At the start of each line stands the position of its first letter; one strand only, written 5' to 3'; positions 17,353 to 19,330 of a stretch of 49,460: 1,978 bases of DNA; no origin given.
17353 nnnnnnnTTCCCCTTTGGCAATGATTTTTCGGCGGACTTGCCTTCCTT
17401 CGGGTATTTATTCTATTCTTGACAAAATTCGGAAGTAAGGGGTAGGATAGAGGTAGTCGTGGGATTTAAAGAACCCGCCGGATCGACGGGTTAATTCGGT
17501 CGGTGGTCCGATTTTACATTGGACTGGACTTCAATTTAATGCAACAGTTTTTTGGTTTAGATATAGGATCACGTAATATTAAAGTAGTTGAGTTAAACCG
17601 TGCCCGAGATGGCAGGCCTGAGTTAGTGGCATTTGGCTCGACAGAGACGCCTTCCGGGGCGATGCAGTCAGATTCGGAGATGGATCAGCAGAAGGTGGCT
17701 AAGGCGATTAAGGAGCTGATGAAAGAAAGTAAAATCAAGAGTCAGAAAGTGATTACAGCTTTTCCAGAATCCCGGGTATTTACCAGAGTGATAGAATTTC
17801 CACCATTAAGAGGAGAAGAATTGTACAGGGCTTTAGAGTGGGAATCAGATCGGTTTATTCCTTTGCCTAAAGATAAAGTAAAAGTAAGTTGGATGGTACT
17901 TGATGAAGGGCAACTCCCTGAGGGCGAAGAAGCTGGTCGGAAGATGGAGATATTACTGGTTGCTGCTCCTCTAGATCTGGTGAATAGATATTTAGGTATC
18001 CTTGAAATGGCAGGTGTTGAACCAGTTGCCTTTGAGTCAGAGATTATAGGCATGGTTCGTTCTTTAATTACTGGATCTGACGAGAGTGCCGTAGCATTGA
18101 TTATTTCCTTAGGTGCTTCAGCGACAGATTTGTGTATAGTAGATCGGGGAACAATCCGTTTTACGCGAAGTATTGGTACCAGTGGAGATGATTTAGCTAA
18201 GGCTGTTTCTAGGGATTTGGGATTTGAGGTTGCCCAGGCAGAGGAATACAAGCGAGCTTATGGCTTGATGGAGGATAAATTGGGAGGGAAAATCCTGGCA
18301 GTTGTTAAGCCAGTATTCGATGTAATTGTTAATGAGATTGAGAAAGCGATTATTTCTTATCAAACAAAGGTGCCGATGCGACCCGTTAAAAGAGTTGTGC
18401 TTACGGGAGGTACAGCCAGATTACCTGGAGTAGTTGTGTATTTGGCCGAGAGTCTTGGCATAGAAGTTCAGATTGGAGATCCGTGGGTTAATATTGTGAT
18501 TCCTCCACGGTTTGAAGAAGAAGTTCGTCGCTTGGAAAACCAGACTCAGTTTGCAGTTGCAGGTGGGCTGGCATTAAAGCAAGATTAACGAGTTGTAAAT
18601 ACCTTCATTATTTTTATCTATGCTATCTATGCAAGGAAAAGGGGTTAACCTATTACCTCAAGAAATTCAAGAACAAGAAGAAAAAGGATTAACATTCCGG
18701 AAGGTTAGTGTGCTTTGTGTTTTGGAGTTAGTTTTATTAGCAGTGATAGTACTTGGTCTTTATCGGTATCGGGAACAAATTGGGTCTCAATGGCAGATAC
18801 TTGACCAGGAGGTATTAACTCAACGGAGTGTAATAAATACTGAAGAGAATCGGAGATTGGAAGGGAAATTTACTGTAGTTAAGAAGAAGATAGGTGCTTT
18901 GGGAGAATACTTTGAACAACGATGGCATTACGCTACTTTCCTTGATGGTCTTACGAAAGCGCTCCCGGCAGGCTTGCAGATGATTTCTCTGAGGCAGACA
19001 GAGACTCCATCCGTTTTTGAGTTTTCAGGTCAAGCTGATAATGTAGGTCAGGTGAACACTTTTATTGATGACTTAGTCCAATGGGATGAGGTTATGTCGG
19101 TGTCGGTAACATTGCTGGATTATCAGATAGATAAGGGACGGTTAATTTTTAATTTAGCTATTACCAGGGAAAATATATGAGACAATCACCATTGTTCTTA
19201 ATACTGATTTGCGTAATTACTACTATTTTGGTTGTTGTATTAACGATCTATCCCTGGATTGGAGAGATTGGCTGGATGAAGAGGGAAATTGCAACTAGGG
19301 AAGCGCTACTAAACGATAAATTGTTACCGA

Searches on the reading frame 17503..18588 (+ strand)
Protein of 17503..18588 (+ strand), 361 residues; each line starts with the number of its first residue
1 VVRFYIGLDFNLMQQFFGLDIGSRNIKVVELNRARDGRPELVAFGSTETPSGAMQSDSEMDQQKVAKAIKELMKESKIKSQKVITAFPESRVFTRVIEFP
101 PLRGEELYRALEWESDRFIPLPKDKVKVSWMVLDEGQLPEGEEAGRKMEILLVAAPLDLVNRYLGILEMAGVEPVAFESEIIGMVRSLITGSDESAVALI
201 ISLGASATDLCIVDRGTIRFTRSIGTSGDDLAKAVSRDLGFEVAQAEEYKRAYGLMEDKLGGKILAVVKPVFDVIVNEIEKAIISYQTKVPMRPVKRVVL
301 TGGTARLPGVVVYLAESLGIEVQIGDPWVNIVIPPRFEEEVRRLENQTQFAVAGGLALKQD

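Call 9: search_protein_families(library=pfam, proteins=[window:17503-18588:+], max_evalue=0.01)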
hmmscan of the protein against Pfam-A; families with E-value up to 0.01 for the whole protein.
window:17503-18588:+ (361 aa): 5 families
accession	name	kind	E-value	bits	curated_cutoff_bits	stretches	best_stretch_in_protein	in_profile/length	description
PF11104.14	PilM_2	-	2.3e-46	158.8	27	1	18-360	1-339/340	Type IV pilus assembly protein PilM;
PF14450.12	FtsA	-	4.3e-11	43.7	31.8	1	200-337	2-114/127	Cell division protein FtsA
PF25216.1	Volactin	-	1.5e-05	25.1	35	1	201-318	171-291/321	Volactin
PF06723.19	MreB_Mbl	-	2.1e-05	24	27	0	267-333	245-312/327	MreB/Mbl protein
PF01869.26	BcrAD_BadFG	-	0.0011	18.9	31.5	0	271-317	198-243/271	BadF/BadG/BcrA/BcrD ATPase family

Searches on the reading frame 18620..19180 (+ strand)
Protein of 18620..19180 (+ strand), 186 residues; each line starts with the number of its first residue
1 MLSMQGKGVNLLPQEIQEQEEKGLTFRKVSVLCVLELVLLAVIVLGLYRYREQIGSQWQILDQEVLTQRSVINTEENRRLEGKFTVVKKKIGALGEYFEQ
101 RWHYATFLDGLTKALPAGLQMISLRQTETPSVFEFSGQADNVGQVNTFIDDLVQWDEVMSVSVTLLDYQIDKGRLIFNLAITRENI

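Call 9: search_protein_families(library=pfam, proteins=[window:18620-19180:+], max_evalue=0.01)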
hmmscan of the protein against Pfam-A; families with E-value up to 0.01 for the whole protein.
window:18620-19180:+ (186 aa): 1 family
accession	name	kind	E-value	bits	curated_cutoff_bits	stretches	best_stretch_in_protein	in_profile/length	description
PF05137.18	PilN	-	0.00062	20.2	22.8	1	107-159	2-52/78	Fimbrial assembly protein (PilN)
